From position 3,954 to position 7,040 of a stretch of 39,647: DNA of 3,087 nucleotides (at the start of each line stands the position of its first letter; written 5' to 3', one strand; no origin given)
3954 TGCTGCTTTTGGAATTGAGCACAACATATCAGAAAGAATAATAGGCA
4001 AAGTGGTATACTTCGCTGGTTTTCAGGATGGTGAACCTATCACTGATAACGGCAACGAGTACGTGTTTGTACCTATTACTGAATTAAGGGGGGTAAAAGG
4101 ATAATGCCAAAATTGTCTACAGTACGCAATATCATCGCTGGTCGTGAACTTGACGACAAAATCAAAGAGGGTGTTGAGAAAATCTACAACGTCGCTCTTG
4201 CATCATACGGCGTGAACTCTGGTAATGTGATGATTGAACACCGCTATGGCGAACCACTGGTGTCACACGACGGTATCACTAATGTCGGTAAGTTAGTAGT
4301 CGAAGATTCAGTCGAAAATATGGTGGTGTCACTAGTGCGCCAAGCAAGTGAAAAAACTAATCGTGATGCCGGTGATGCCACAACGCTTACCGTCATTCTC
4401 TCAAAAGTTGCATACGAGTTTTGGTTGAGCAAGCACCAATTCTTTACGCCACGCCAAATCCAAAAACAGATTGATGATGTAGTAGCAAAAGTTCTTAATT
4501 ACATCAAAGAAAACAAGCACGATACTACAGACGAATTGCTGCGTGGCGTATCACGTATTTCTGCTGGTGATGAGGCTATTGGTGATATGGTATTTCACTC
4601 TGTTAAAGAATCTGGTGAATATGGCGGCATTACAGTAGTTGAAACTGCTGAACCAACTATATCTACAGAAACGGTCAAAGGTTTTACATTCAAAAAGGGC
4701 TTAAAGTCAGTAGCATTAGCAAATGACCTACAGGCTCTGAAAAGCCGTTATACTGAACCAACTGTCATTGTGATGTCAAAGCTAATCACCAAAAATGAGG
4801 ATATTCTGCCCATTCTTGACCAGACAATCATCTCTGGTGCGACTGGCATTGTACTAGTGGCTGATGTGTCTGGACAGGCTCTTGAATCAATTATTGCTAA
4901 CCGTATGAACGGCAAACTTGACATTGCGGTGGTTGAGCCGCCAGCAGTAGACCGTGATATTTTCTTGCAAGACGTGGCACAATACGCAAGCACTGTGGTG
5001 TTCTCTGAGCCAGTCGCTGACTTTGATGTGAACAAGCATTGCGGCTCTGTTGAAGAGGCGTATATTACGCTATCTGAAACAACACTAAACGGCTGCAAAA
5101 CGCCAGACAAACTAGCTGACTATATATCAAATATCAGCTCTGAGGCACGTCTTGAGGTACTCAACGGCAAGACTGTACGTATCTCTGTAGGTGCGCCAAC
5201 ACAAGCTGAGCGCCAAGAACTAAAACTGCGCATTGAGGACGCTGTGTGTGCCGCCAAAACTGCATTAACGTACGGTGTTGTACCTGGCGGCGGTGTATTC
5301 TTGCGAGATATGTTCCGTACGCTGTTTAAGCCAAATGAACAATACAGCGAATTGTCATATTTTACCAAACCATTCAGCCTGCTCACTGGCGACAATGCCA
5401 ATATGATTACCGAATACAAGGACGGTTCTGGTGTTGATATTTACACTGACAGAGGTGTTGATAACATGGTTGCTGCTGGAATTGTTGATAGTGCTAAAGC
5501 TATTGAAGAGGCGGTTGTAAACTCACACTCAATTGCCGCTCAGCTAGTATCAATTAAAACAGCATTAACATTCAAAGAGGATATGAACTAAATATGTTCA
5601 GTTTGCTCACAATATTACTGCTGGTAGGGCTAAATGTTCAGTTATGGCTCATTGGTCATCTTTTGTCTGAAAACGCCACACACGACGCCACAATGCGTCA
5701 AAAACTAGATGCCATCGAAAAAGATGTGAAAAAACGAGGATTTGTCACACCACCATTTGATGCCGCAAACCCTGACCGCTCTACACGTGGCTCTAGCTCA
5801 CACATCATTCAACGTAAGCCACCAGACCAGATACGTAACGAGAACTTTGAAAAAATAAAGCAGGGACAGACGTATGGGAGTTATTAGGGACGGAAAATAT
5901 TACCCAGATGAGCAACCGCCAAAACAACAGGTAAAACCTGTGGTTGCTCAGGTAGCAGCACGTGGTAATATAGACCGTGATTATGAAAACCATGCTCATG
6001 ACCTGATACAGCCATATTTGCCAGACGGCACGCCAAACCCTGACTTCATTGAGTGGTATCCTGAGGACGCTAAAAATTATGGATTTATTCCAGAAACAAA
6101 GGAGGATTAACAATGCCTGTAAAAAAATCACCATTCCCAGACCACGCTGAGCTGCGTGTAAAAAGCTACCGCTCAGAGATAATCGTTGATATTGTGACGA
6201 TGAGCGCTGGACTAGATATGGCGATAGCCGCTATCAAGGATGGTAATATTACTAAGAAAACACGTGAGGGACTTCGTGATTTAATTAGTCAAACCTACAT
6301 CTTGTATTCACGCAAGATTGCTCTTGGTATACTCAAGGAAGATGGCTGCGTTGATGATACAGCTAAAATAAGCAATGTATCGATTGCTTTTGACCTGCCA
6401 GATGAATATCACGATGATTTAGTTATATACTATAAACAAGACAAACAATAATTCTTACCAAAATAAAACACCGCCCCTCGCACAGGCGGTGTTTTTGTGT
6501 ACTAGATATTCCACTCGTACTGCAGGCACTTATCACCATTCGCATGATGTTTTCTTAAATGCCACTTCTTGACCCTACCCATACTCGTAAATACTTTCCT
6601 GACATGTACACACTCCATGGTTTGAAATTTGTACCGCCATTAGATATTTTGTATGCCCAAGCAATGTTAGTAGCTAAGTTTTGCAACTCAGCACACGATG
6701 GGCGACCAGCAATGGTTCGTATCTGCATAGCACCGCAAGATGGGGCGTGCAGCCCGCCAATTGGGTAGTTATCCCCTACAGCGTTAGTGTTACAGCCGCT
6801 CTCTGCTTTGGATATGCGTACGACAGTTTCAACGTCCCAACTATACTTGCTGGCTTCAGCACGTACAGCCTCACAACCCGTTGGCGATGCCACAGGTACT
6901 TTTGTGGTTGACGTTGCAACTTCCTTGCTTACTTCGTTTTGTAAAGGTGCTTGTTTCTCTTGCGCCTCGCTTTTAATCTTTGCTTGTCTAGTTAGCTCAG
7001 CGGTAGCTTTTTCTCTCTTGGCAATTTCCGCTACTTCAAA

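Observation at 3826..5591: Complete GroES-GroEL-like chaperonin pair in a phage genome under 40 kb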

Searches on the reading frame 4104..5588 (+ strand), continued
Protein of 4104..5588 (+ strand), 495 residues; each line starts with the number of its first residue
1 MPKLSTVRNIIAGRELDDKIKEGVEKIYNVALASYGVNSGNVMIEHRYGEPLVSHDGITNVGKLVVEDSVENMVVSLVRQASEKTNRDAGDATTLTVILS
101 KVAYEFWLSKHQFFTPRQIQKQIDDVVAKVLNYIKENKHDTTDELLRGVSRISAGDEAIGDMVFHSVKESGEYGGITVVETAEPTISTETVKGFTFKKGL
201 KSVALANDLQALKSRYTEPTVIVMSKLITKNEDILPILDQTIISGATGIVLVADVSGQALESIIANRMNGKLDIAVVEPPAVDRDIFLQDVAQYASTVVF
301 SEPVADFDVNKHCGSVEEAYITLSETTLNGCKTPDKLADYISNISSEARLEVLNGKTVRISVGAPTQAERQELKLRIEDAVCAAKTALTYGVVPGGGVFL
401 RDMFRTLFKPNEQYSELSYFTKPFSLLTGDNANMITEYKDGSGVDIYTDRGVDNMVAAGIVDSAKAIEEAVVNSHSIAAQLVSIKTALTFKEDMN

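Call 62: search_protein_representatives(protein=window:4104-5588:+)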
Query: 495 residues. Proteins with E-value up to 0.001 (for the whole library): 10571; up to 1e-10: 5452; up to 1e-30: 735. The best 150 are listed.
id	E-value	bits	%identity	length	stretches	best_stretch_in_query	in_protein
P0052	4.5e-193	658.7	63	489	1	1-494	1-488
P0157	7.3e-117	407.5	48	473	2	3-407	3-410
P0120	7.2e-112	391.0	47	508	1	2-492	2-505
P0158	7.3e-111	387.7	46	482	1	1-494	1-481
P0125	4.5e-102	358.7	43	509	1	4-491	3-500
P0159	1.9e-96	340.2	43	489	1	1-494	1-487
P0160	2.3e-88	313.5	57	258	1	1-259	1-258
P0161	4.1e-87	309.4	40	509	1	8-492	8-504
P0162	1.6e-82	294.3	36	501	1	8-493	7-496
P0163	9.2e-80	285.2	40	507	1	6-492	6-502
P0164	6.5e-74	265.9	41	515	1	7-492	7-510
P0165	3.7e-73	263.4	52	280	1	212-494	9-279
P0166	3.5e-66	240.4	42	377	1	122-492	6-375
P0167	3.7e-62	227.2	36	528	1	10-489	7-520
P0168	1.0e-61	225.8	35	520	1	8-492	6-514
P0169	7.9e-61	222.8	33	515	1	18-489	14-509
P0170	1.7e-60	221.7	33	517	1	8-491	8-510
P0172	1.7e-58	215.1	34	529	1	15-490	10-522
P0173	5.7e-58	213.4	34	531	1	13-493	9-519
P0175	9.8e-58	212.6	35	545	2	6-303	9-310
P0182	5.5e-52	193.6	33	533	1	7-491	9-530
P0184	1.6e-49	185.6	33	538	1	18-490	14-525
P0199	5.5e-44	167.3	30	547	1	8-489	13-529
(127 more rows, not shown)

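Call 64: list_cluster_members(proteins=[P0167, P0168, P0169, P0170, P0172, P0173, P0175, P0182, P0184, P0199])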
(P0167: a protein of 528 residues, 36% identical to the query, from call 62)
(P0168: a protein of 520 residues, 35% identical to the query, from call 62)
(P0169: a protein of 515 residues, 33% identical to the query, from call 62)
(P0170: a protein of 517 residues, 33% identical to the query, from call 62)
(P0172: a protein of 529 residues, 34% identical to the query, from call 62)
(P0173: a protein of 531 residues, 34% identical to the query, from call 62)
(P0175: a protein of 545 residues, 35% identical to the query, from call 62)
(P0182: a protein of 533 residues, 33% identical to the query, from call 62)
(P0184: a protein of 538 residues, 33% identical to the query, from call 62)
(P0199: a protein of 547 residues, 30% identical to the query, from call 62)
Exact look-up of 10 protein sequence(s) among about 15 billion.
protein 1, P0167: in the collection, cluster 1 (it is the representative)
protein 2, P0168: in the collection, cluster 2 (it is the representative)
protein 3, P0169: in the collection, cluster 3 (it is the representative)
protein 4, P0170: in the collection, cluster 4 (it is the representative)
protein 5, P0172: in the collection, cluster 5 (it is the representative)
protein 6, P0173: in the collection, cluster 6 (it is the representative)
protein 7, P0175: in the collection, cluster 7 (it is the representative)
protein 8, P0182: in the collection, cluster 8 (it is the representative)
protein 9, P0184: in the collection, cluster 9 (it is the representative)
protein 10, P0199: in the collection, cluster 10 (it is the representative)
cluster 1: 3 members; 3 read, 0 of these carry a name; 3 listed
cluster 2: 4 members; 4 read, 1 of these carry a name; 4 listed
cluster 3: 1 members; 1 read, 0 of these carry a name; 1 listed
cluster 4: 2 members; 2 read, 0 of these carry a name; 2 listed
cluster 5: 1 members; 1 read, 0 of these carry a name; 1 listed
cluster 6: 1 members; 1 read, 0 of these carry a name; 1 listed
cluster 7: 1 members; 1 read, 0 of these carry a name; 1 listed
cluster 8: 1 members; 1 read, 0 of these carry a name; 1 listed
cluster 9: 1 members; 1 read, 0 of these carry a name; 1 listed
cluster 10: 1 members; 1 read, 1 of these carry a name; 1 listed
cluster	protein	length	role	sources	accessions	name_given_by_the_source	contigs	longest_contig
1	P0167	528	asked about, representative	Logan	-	-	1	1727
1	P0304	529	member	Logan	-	-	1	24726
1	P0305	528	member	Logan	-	-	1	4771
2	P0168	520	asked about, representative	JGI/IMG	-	-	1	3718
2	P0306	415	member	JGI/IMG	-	chaperonin GroEL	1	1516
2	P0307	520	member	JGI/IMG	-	-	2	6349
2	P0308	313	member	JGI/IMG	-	-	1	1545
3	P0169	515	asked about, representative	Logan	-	-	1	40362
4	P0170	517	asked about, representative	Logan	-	-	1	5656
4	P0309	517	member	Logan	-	-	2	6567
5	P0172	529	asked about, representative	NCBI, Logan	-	-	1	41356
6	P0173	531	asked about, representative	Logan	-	-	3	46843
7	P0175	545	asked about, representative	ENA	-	-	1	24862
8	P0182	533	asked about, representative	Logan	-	-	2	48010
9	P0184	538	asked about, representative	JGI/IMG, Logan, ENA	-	-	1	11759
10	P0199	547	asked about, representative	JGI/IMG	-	chaperonin GroEL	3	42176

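Call 65: find_encoding_contigs(protein=P0169, flank=6000, max_places=1)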
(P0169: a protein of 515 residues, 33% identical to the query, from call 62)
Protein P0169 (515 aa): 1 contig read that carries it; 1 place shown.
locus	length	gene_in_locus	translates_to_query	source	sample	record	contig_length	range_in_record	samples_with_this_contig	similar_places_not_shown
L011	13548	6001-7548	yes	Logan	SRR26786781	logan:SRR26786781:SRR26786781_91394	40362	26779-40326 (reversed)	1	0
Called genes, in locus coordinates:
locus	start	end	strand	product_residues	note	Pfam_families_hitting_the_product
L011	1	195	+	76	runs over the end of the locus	?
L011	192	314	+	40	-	-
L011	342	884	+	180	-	PF16473:Rv2179c-like (faint)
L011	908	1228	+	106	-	-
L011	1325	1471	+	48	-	-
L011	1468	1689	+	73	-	-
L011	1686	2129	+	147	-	-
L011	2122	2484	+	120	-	-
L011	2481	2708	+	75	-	-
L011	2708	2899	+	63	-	-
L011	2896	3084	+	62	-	-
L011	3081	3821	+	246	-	-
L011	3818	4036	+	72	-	-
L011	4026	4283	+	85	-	-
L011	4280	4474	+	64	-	-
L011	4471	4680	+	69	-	-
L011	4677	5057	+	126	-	-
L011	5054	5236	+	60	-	-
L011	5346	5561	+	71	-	-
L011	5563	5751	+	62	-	-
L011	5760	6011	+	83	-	-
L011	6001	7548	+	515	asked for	PF00118:Cpn60_TCP1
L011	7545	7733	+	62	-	-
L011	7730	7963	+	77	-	-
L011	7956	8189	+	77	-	-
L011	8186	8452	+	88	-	-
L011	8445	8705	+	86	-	-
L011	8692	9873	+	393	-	PF02195:ParB_N, PF03602:Cons_hypoth95 (faint), PF01555:N6_N4_Mtase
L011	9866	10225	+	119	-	-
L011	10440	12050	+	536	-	PF05876:GpA_ATPase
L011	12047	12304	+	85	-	-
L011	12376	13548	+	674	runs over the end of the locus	-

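Call 66: find_encoding_contigs(protein=P0172, flank=6000, max_places=1)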
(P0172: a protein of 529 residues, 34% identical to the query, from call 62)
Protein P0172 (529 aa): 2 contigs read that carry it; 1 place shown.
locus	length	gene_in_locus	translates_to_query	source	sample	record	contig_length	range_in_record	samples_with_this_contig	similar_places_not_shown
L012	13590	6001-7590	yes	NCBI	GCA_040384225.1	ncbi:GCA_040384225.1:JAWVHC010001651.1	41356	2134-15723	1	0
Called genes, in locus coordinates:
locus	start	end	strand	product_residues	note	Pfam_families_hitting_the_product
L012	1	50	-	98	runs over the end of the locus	-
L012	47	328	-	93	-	-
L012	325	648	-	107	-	-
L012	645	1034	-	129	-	-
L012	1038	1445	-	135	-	-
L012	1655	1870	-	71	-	-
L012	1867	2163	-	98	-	-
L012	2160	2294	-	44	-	-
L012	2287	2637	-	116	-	-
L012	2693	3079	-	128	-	PF09643:YopX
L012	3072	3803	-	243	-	PF04404:ERF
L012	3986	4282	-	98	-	-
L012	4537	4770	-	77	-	-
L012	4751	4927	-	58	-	-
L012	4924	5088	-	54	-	-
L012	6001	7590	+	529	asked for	PF00118:Cpn60_TCP1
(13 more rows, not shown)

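Call 67: fold_search(model_id=the predicted structure, library=pdb)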
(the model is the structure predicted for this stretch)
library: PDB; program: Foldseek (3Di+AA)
matches with E <= 10: 764; with E <= 0.001: 559
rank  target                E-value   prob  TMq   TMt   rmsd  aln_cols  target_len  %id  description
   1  4v4o_F                9.5e-38  1.00  0.63  0.60  11.7       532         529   26  Crystal Structure of the Chaperonin Complex Cpn60/Cpn10/(ADP)7 from Thermus Thermophilus (released 2014-07-09)
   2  4v4o_C                1.0e-37  1.00  0.64  0.60  11.3       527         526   26  Crystal Structure of the Chaperonin Complex Cpn60/Cpn10/(ADP)7 from Thermus Thermophilus (released 2014-07-09)
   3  8wuc_A                2.1e-37  1.00  0.65  0.61  12.3       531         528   25  Cryo-EM structure of H. thermoluteolus GroEL-GroES2 football complex (released 2024-03-27)
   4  9k47_A                3.3e-37  1.00  0.78  0.74   5.1       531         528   26  Cryo-EM structure of glomalin (a group I chaperonin) from Rhizophagus irregularis BGC BJ09 (released 2025-08-13)
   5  4v4o_G                3.9e-37  1.00  0.64  0.60  13.1       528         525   26  Crystal Structure of the Chaperonin Complex Cpn60/Cpn10/(ADP)7 from Thermus Thermophilus (released 2014-07-09)
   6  4v4o_A                1.1e-36  1.00  0.63  0.60  11.8       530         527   26  Crystal Structure of the Chaperonin Complex Cpn60/Cpn10/(ADP)7 from Thermus Thermophilus (released 2014-07-09)
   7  8g7l_A                2.3e-36  1.00  0.79  0.75   4.8       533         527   23  ATP-bound mtHsp60 V72I (released 2023-07-12)
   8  4ki8_A                3.0e-36  1.00  0.83  0.79   4.3       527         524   24  Crystal structure of a GroEL-ADP complex in the relaxed allosteric state (released 2013-07-17)
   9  9es0_A                3.4e-36  1.00  0.63  0.59  12.3       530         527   23  ATP-bound human mitochondrial Hsp60-Hsp10 football complex (released 2025-04-09)
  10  8wuw_A                3.8e-36  1.00  0.63  0.59  12.5       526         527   26  Cryo-EM structure of H. thermophilus GroEL-GroES2 asymmetric football complex (released 2024-03-27)
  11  5opw_A                4.2e-36  1.00  0.79  0.75   4.8       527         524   24  Crystal structure of the GroEL mutant A109C (released 2018-01-10)
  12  3wvl_A                4.6e-36  1.00  0.63  0.60  12.6       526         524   24  Crystal structure of the football-shaped GroEL-GroES complex (GroEL: GroES2:ATP14) from Escherichia coli (released 2014-09-17)
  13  5opx_A                5.6e-36  1.00  0.64  0.61  11.0       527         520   24  Crystal structure of the GroEL mutant A109C in complex with GroES and ADP BeF2 (released 2018-01-10)
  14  2yey_A                7.1e-36  1.00  0.79  0.75   4.8       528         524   24  Crystal structure of the allosteric-defective chaperonin GroEL E434K mutant (released 2011-05-18)
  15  4wsc_A                7.4e-36  1.00  0.78  0.74   5.1       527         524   24  Crystal structure of a GroELK105A mutant (released 2015-11-11)
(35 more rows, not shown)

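Call 81: search_dna_similar(query=window:4104-5588:+, collection=phages, mode=protein, max_rows=60, rows=spread)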
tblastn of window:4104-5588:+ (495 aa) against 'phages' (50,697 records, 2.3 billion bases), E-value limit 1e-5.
Records with a match: 208; places in all: 208; records where one place covers at least 80% of the query: 190.
Best place of each record, by identity: <60% 208.
By first word of the organism name: Vibrio 81; Flavobacterium 72; Cellulophaga 9; uncultured 7; Bacteroides 6; Staphylococcus 6; Listeria 6; Bacteriophage 5; Caudoviricetes 3; Salmonella 3; and 7 more.
By host as written in the record: - 79; Flavobacterium sp. BAL314 68; Listeria monocytogenes 6; Staphylococcus aureus 5; Flavobacterium sp. LMO8 4; Cellulophaga sp. HaHa_2_95 4; Vibrio parahaemolyticus 3; Vibrio alginolyticus CECT 521 2; and 30 more.
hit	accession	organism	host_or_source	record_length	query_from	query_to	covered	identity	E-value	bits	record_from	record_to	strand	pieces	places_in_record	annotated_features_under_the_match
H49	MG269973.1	TM7 phage DolZOral124_53_65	candidate division TM7 ...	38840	1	495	100%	57.4%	4e-172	543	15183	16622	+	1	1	chaperonin Cpn60 / TCP-1 family protein | hypothetical protein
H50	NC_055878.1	uncultured phage cr108_1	human feces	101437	8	488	97%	27.0%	9e-28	123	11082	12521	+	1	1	chaperonin groEL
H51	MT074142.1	Bacteroides phage DAC23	Bacteroides thetaiotaomicron VPI-5490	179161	8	493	98%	26.5%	6e-39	157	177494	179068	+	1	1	hypothetical protein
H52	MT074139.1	Bacteroides phage DAC19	Bacteroides thetaiotaomicron VPI-5487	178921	8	493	98%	26.3%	4e-39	157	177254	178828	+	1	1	hypothetical protein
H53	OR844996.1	Staphylococcus phage SA 1306 Kay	Staphylococcus aureus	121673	23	483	93%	27.6%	2e-41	164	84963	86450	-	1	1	record has no annotation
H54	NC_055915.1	Flavobacterium phage vB_FspM_immuto_2-6A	Flavobacterium sp. LMO8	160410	8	489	97%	26.0%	2e-41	164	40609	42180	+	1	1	chaperonin groEL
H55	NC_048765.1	Vibrio phage VAP7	sewage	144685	8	488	97%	25.6%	8e-27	120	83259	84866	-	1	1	chaperonin groEL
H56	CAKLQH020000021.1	Acinetobacter phage MD-2021a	not known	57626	19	489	95%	26.0%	2e-32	138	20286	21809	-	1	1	groL: chaperonin Cpn60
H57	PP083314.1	Vibrio phage VB_VaC_SRILMA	Vibrio alginolyticus CECT 521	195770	13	483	95%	25.9%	3e-34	143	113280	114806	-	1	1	chaperonin groEL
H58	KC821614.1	Cellulophaga phage phi38:1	Cellulophaga baltica NN016038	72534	13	495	98%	24.9%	1e-20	101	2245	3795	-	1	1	chaperonin GroEL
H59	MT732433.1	Cellulophaga phage Calle_2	Cellulophaga sp. HaHa_2_95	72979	13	495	98%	24.7%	2e-23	110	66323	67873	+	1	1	chaperonin GroEL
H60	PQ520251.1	Enterococcus phage IME_EF3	-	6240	23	491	95%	25.3%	5e-37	151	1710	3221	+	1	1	record has no annotation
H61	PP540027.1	Maribacter phage Panino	Maribacter halichondriae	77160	7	483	96%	24.8%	4e-28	124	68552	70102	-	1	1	chaperonin groEL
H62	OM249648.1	Vibrio phage phiKT1024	Vibrio sp.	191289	13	483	95%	24.9%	1e-30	132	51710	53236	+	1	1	putative chaperonin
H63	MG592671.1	Vibrio phage 2.275.O._10N.286.54.E11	Vibrio cyclitrophicus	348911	3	495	100%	23.7%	1e-27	123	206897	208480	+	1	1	HSP60 family chaperonin GroEL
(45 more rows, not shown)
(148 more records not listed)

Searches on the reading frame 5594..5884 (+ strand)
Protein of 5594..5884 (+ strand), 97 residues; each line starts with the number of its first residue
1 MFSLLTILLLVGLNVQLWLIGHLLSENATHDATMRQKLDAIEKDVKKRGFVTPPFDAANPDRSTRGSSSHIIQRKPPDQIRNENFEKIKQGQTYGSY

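Call 3: search_protein_families(library=pfam, proteins=[window:5594-5884:+], max_evalue=1)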
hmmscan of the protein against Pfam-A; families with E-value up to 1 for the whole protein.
window:5594-5884:+ (97 aa): 1 family
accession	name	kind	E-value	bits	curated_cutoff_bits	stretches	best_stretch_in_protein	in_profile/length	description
PF13314.11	DUF4083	-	0.051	14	25.4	1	4-41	9-50/57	Domain of unknown function (DUF4083)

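Call 4: search_protein_families(library=phrogs, proteins=[window:5594-5884:+], max_evalue=0.01)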
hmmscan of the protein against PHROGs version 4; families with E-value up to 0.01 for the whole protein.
window:5594-5884:+ (97 aa): 0 families

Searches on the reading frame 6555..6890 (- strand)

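Call 52: search_protein_families(library=pfam, proteins=[window:6555-6890:-], max_evalue=0.01)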
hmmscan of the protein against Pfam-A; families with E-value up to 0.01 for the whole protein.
window:6555-6890:- (111 aa): 1 family
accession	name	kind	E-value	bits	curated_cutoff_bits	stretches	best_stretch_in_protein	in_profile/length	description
PF18896.5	SLT_3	-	1.1e-10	42.3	27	1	17-93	11-88/89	Lysozyme like domain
